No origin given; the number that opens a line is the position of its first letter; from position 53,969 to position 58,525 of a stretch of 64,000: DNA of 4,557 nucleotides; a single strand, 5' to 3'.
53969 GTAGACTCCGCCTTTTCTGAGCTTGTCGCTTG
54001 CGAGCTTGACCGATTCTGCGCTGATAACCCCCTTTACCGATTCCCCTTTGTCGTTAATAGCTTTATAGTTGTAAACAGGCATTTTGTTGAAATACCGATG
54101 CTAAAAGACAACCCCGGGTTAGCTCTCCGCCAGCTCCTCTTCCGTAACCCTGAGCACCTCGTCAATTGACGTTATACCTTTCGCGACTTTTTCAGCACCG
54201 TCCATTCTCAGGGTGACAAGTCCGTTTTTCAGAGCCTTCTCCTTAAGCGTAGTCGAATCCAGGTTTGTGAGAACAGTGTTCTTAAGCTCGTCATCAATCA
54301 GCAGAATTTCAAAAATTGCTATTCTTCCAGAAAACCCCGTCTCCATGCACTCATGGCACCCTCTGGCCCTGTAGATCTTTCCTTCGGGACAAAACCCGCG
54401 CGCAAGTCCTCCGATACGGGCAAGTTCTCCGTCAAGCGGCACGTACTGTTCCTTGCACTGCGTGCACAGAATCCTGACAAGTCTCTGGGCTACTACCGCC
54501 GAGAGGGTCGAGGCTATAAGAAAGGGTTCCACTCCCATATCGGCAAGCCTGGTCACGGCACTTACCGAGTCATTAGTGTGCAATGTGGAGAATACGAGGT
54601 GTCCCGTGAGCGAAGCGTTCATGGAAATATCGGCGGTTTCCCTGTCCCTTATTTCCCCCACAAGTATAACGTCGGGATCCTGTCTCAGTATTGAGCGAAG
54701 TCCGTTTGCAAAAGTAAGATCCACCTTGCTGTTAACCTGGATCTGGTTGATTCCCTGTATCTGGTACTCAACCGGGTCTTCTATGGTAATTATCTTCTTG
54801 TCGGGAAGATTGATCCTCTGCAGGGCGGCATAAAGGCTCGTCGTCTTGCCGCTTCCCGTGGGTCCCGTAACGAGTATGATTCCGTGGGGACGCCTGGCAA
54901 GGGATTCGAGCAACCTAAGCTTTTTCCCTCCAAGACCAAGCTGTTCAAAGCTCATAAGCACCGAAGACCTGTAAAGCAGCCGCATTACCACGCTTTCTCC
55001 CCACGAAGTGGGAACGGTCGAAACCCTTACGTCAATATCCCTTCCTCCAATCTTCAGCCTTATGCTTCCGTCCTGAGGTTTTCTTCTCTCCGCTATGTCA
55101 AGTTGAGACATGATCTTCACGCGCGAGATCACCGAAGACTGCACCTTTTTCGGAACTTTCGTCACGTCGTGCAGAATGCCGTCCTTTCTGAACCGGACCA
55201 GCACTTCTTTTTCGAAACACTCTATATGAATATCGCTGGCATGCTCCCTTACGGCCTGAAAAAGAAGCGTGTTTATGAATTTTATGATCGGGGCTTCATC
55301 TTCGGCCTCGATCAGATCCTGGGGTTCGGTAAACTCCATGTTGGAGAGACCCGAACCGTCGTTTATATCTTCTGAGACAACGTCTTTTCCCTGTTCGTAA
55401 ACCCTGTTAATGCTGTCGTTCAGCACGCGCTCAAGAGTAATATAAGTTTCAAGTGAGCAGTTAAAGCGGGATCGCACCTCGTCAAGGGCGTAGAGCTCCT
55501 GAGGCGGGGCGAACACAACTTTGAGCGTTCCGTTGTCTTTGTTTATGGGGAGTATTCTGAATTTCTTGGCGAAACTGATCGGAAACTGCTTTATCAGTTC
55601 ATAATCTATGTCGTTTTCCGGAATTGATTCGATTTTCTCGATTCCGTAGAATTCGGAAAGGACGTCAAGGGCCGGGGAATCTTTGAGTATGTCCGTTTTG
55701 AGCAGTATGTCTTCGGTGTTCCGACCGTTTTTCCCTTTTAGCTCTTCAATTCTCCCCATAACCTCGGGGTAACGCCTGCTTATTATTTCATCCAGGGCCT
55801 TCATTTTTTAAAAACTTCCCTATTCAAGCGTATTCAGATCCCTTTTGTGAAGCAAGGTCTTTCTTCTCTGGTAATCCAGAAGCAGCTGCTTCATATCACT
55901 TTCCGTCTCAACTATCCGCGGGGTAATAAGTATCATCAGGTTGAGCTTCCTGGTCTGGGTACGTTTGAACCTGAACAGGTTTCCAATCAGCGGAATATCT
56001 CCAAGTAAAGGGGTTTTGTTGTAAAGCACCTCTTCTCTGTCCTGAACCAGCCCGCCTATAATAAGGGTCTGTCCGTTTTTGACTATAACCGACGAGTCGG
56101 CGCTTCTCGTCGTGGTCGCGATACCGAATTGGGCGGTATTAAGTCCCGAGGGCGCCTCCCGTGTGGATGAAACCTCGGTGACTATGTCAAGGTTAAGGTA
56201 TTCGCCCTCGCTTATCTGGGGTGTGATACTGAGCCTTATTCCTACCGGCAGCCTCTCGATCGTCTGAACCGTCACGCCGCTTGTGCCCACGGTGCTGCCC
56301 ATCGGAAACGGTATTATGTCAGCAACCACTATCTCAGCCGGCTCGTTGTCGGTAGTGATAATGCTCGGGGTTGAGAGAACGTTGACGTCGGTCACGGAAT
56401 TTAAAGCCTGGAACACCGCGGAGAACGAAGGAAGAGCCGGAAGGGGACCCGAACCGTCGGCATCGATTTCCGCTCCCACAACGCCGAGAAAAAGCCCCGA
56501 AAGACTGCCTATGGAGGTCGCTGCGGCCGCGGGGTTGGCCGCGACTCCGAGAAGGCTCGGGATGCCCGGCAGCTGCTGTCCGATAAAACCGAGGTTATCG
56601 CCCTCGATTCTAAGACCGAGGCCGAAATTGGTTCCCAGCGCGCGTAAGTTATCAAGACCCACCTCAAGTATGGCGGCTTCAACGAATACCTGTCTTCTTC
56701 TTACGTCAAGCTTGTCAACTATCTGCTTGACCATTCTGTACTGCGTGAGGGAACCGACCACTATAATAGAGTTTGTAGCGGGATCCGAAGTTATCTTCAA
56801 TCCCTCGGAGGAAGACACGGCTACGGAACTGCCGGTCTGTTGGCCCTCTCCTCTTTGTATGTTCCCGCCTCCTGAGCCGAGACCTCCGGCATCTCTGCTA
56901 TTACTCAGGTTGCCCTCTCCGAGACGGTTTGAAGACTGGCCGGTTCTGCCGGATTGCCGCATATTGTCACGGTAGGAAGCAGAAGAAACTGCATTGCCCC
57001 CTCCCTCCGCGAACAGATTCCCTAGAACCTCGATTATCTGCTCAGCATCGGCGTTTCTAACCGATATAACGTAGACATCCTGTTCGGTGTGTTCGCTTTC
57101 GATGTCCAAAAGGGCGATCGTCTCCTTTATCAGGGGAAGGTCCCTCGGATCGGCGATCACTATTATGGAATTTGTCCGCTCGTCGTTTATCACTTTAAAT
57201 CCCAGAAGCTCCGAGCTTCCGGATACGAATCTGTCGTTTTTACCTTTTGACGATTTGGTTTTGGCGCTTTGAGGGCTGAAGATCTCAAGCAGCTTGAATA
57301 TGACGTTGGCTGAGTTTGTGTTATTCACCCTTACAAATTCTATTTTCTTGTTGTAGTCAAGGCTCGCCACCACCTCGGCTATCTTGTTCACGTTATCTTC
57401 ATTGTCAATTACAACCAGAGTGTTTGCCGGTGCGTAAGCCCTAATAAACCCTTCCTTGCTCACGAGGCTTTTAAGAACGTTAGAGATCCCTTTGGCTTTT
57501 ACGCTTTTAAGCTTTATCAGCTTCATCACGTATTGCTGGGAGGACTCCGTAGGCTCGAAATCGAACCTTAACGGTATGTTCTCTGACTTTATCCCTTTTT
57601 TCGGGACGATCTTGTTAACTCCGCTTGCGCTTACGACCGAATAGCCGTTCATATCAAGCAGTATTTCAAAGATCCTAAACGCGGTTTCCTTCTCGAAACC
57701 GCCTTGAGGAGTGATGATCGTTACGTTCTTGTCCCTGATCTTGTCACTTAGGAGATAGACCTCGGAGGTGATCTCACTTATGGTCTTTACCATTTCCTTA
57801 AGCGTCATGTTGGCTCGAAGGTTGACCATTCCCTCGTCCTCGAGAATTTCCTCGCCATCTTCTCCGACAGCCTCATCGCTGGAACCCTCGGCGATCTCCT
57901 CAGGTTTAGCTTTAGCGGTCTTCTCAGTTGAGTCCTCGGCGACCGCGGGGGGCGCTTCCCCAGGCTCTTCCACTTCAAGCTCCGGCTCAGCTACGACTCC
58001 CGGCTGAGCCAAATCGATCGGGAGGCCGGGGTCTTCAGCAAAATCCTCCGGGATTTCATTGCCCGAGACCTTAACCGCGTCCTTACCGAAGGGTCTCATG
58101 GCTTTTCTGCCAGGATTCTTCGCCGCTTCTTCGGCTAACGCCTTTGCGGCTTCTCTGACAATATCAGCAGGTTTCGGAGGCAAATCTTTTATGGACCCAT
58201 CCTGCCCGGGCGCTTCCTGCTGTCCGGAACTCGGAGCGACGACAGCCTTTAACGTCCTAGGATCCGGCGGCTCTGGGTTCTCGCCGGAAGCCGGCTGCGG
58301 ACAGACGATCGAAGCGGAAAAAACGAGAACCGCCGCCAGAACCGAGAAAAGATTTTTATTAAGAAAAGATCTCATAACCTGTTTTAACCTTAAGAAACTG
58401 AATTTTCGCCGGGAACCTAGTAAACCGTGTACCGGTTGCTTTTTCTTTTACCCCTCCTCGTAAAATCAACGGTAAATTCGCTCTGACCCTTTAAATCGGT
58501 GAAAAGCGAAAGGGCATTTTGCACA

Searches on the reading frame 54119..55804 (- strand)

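Call 69: search_protein_families(library=pfam, proteins=[window:54119-55804:-], max_evalue=0.00001)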
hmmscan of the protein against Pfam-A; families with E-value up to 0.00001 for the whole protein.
window:54119-55804:- (561 aa): 2 families
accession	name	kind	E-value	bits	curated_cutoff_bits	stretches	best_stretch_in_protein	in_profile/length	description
PF00437.27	T2SSE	-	1.5e-142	475.1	24.9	1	166-552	1-370/370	Type II/IV secretion system protein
PF05157.20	MshEN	-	1.8e-12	47.5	23.1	1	60-139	7-87/90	MshEN domain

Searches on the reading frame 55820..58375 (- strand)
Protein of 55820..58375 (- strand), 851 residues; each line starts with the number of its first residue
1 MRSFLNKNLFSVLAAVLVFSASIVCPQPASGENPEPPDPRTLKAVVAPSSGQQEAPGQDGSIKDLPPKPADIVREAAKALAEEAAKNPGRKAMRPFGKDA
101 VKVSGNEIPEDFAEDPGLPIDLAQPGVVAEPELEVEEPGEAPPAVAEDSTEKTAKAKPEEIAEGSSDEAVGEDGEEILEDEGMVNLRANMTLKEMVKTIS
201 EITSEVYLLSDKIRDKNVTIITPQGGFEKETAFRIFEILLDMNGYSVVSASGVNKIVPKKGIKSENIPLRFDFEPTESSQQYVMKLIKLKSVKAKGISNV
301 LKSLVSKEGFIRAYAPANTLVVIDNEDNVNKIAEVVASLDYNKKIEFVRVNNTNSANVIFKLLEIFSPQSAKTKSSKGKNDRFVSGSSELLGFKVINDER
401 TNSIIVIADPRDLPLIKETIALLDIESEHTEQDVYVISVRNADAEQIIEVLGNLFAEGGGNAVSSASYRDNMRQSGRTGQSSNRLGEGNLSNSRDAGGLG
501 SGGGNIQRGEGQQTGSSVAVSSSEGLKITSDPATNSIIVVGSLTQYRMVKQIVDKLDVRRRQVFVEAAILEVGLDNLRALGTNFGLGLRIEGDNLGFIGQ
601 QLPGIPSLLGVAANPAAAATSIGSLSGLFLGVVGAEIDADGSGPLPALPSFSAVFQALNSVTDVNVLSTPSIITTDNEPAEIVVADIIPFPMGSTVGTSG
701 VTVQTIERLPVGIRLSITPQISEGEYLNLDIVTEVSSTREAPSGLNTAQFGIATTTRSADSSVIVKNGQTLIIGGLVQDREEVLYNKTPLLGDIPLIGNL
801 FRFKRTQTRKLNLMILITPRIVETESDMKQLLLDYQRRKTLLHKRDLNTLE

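Call 69: search_protein_families(library=pfam, proteins=[window:55820-58375:-], max_evalue=0.00001)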
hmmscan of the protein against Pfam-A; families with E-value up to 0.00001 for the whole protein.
window:55820-58375:- (851 aa): 3 families
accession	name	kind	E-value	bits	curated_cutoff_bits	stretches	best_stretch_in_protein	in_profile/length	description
PF00263.26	Secretin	-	3.1e-43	147.8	27.5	1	657-823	1-169/169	Bacterial type II and III secretion system protein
PF03958.22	Secretin_N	-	1.9e-35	121.3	28.2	3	435-562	2-69/69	Bacterial type II/III secretion system short domain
PF21305.2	type_II_gspD_N0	-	3.9e-09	36.7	27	1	189-256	5-71/71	GspD-like, N0 domain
